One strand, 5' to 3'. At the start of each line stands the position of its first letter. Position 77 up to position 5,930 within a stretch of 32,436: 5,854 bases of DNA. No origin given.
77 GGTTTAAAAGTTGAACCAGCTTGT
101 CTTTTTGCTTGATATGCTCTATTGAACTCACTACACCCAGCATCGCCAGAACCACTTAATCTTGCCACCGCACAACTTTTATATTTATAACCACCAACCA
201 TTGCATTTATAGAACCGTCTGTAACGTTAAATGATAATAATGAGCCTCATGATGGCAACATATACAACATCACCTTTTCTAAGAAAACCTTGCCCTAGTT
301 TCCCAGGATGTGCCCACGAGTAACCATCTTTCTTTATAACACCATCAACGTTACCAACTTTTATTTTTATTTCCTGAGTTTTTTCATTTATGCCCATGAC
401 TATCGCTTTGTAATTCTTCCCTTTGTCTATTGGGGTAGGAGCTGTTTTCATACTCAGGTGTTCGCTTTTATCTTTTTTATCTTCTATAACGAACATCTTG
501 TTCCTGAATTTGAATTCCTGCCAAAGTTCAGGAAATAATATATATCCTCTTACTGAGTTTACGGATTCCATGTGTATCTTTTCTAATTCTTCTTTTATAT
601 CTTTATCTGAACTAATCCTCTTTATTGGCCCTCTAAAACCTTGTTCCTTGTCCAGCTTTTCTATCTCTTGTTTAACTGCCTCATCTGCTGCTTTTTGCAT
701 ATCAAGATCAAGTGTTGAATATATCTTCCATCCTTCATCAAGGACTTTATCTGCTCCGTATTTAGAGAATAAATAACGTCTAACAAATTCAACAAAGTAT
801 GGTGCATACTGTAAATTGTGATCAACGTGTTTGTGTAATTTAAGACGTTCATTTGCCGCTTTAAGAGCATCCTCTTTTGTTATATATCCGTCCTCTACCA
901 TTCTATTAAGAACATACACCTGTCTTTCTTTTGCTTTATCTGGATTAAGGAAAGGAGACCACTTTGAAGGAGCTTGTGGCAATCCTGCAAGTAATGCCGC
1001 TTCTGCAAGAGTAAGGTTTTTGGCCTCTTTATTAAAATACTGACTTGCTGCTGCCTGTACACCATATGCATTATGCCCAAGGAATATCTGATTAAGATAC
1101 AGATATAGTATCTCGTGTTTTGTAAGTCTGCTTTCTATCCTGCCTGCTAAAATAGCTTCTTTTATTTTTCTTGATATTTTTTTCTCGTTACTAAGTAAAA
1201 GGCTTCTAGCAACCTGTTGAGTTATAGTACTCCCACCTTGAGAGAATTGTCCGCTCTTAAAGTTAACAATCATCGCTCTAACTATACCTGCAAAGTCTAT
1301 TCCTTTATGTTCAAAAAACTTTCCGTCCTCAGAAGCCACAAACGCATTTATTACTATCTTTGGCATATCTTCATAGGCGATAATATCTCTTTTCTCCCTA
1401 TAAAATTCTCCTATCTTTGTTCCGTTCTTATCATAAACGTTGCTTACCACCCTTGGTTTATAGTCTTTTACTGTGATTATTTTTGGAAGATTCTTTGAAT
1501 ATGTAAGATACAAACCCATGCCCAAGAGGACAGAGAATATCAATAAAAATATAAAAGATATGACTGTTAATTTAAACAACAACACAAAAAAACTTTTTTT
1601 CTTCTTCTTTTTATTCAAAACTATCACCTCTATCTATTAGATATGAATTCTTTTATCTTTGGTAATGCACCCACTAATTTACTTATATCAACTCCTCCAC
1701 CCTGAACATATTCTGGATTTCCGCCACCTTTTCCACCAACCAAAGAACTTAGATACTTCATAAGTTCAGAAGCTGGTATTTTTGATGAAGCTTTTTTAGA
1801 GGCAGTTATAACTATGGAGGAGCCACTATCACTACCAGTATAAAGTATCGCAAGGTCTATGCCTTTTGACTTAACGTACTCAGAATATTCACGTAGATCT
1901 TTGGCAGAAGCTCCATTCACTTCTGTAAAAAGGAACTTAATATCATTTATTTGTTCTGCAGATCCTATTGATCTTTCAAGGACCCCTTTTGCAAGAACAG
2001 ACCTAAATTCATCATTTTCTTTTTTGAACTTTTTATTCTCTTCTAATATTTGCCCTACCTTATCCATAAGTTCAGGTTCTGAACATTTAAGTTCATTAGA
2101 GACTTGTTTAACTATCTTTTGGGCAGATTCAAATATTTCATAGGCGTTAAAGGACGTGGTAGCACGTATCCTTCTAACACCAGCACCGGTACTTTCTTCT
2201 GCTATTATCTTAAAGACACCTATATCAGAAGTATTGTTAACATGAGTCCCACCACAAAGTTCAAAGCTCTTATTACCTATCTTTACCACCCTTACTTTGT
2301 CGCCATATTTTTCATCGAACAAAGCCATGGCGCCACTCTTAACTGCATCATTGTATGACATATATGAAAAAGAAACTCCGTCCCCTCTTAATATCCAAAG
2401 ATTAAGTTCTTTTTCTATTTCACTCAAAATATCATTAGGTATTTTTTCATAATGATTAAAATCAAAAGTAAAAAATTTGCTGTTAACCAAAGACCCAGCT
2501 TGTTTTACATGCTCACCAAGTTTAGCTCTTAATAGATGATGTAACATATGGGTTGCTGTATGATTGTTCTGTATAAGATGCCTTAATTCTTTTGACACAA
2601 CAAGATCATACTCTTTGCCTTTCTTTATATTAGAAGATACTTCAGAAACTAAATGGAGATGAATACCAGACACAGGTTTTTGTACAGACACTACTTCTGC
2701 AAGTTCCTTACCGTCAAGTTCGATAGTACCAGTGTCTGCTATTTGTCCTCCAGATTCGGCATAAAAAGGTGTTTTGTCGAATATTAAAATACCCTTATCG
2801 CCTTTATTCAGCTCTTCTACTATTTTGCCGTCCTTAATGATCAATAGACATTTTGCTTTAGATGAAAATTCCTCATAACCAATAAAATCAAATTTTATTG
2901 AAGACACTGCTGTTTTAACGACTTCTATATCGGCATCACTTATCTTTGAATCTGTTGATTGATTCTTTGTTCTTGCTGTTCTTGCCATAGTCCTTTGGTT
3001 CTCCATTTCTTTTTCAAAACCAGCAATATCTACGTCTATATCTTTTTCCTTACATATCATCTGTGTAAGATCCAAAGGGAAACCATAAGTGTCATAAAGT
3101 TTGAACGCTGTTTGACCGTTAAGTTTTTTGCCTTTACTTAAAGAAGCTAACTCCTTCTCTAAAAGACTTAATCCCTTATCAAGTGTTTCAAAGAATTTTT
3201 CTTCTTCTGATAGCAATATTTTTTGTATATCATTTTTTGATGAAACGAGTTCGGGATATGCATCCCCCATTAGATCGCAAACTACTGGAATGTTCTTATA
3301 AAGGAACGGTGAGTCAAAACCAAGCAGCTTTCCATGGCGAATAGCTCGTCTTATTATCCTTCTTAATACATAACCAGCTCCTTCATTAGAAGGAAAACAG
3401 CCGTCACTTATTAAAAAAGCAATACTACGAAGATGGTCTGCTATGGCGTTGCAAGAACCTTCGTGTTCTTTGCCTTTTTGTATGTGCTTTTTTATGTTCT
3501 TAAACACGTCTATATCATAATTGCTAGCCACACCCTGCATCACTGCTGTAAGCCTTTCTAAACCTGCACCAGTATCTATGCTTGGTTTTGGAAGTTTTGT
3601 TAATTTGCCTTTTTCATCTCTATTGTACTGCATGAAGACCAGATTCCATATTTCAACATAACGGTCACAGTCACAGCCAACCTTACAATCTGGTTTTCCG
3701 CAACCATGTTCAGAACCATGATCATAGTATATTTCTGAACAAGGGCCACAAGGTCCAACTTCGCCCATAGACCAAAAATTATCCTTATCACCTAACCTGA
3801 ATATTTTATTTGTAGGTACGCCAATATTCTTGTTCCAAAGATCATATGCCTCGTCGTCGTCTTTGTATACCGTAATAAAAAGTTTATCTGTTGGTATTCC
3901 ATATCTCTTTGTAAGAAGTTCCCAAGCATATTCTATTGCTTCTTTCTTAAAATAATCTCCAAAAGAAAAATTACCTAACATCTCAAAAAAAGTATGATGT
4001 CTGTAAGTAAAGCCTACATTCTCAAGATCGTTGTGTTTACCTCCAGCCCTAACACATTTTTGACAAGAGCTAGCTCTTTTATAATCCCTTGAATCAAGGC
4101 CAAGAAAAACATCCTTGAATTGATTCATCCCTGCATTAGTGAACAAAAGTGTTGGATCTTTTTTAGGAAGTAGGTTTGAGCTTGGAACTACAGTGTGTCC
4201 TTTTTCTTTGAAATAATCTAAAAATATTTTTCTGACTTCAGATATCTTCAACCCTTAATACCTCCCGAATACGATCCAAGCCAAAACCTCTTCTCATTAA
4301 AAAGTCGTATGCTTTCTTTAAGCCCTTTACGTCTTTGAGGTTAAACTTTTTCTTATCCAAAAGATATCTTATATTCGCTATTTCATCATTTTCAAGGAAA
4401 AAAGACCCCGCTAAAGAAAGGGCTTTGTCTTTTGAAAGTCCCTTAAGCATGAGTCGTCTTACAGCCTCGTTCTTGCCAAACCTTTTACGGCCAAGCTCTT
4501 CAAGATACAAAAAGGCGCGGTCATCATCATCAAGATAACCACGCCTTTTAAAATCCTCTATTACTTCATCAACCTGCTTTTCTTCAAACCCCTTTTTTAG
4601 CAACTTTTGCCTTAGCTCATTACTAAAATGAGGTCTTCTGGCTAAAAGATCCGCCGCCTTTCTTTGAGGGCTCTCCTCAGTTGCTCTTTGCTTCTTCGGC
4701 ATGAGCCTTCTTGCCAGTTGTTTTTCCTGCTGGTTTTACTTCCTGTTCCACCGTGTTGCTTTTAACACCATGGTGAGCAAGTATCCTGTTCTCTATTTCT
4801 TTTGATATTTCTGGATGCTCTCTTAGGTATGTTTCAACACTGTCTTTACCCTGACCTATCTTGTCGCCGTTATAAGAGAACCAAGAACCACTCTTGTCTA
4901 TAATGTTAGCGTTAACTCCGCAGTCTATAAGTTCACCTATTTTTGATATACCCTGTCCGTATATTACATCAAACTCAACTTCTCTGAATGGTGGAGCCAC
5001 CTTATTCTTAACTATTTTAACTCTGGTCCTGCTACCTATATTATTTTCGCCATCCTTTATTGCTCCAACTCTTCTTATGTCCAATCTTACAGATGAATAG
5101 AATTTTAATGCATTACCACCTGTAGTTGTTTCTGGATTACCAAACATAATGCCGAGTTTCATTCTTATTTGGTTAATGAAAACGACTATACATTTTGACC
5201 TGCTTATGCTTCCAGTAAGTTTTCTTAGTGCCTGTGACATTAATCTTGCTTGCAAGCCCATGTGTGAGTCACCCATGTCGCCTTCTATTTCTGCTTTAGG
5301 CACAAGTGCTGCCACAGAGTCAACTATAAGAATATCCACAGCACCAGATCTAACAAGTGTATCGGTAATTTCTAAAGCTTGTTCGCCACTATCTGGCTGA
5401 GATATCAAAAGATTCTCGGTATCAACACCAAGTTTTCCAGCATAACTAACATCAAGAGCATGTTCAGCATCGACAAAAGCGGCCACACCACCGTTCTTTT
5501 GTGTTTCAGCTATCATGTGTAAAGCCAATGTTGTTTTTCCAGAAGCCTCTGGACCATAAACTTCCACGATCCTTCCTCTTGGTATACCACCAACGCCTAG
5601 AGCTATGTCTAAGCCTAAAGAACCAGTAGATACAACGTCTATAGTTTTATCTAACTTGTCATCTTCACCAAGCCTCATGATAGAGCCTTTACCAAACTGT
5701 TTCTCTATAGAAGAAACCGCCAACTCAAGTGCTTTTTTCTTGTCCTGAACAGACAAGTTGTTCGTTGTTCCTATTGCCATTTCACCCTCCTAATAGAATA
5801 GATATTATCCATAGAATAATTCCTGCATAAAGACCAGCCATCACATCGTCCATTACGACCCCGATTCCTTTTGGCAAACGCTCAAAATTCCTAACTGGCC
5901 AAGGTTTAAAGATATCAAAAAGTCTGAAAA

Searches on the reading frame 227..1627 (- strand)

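Call 54: search_protein_families(library=pfam, proteins=[window:227-1627:-], max_evalue=0.001)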
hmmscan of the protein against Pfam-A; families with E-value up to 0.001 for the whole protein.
window:227-1627:- (466 aa): 2 families
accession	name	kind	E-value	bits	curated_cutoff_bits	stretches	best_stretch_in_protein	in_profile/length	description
PF00912.28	Transgly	-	1.7e-66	223.5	27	1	69-243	2-177/178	Transglycosylase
PF17092.11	PCB_OB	-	9.1e-06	26.9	27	0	384-458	14-96/111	Penicillin-binding protein OB-like domain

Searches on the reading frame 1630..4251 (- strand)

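Call 54: search_protein_families(library=pfam, proteins=[window:1630-4251:-], max_evalue=0.001)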
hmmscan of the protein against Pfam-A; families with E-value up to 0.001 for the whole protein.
window:1630-4251:- (873 aa): 3 families
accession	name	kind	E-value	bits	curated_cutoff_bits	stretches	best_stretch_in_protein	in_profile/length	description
PF01411.24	tRNA-synt_2c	-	4.2e-217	722.5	30.3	1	5-553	1-549/552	tRNA synthetases class II (A)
PF07973.19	tRNA_SAD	-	6.4e-18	64.9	24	1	653-695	1-43/44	Threonyl and Alanyl tRNA synthetase second additional domain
PF02272.25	DHHA1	-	2.6e-09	37.9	25.9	1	771-871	2-101/102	DHHA1 domain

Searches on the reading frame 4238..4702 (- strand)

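Call 54: search_protein_families(library=pfam, proteins=[window:4238-4702:-], max_evalue=0.001)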
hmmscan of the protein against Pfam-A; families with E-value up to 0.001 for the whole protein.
window:4238-4702:- (154 aa): 2 families
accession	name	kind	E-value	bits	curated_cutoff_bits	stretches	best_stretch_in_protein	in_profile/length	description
PF21982.2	RecX_HTH1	-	2.7e-12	46.9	26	1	15-49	4-38/40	RecX, first three-helix domain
PF21981.2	RecX_HTH3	-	8.6e-08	32.7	26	1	106-149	2-48/48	RecX, third three-helix domain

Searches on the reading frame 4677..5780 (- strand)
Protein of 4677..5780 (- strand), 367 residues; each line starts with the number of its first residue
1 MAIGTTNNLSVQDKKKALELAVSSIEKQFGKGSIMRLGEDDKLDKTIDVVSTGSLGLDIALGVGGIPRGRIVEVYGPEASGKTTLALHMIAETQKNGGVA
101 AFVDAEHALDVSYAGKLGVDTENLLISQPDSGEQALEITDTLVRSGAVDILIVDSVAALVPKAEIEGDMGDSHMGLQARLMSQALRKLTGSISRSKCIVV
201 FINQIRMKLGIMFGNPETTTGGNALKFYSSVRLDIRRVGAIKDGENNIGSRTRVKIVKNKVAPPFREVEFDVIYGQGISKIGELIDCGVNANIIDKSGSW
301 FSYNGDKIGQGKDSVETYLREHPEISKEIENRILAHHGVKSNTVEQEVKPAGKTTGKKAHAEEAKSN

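Call 54: search_protein_families(library=pfam, proteins=[window:4677-5780:-], max_evalue=0.001)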
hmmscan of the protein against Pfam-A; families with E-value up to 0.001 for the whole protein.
window:4677-5780:- (367 aa): 5 families
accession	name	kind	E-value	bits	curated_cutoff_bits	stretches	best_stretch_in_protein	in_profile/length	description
PF00154.27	RecA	-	7.2e-142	471.9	27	1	16-279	1-262/262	recA bacterial DNA recombination protein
PF21096.2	RecA_C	-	1.2e-24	86.6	27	1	282-337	1-56/57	RecA C-terminal domain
PF08423.17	Rad51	-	1.8e-08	34.4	22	1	49-237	7-211/244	Rad51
PF06745.19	ATPase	-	1.1e-07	31.9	26.6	1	50-127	1-80/231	KaiC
PF01637.24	ATPase_2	-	0.00011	22.6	33.2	1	70-202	21-116/225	ATPase domain predominantly from Archaea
